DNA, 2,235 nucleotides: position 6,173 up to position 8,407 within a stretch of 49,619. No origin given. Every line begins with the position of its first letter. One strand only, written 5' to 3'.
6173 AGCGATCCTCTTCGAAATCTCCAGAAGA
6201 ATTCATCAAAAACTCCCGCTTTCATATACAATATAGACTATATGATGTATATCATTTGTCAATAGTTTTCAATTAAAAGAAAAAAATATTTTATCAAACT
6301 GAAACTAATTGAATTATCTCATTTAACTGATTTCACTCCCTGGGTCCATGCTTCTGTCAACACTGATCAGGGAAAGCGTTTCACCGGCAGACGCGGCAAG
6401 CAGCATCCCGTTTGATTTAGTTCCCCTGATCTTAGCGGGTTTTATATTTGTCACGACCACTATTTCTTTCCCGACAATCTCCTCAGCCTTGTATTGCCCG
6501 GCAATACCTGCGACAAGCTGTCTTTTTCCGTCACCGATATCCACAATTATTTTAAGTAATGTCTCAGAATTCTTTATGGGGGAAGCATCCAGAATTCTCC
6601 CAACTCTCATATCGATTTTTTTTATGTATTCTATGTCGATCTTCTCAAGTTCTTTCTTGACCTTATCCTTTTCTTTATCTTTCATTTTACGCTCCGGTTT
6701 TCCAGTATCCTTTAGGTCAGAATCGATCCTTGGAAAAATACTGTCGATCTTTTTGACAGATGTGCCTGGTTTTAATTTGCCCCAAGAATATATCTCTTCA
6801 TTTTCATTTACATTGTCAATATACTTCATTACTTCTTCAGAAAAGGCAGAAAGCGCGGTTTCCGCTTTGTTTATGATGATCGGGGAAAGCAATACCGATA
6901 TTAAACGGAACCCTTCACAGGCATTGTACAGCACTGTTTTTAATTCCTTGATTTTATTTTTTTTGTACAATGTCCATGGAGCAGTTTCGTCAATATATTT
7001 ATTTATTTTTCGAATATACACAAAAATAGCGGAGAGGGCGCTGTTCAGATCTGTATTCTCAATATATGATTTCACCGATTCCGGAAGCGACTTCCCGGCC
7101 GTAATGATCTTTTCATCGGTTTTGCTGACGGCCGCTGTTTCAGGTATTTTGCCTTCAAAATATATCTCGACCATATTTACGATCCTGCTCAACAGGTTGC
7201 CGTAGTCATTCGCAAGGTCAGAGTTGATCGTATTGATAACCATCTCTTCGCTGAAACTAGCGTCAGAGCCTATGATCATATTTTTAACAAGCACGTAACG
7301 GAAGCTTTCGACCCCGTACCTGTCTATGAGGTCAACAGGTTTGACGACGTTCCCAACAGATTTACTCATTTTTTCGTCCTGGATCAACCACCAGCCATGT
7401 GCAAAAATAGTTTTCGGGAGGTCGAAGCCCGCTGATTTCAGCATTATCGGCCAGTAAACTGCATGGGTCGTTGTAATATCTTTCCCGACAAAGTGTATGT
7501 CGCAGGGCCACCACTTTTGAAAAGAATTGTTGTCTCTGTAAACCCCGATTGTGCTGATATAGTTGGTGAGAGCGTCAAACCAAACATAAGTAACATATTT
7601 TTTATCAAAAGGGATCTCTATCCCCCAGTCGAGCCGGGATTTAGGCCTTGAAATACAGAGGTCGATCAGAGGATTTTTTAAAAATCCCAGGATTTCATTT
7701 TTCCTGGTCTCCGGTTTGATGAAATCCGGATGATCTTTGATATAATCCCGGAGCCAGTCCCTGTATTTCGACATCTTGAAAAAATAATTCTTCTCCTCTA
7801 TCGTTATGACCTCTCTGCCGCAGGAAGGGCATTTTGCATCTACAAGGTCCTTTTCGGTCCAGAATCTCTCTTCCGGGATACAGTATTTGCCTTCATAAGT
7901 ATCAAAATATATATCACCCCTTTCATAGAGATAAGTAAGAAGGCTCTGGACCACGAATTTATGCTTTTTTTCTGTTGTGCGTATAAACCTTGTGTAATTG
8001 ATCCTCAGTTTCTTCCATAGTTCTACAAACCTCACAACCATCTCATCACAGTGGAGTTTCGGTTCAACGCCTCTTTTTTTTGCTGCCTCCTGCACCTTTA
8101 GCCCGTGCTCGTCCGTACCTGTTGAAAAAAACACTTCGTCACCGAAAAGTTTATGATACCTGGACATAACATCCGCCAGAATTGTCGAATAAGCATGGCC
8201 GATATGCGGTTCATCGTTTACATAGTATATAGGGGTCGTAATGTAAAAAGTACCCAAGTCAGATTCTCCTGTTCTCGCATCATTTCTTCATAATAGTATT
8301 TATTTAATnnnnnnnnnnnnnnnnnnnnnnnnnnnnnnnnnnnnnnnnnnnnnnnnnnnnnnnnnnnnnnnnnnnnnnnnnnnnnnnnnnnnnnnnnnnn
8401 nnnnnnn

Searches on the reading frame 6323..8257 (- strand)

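Call 37: search_protein_families(library=pfam, proteins=[window:6323-8257:-], max_evalue=0.00001)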
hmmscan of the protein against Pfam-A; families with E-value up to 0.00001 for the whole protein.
window:6323-8257:- (644 aa): 5 families
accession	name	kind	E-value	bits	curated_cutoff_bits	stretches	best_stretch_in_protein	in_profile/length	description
PF09334.17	tRNA-synt_1g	-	2.3e-106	356.3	20.1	2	137-359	163-390/391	tRNA synthetases class I (M)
PF01588.26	tRNA_bind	-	6.8e-26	90.6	27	1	550-641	1-95/96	Putative tRNA binding domain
PF00133.28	tRNA-synt_1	-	1.6e-25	90.2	22.7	2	3-217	24-245/414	tRNA synthetases class I (I, L, M and V)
PF01406.26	tRNA-synt_1e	-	3.4e-14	53.3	27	1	252-339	208-295/301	tRNA synthetases class I (C) catalytic domain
PF19303.5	Anticodon_3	-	2.4e-07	31.2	23.5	1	371-514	1-138/152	Anticodon binding domain of methionyl tRNA ligase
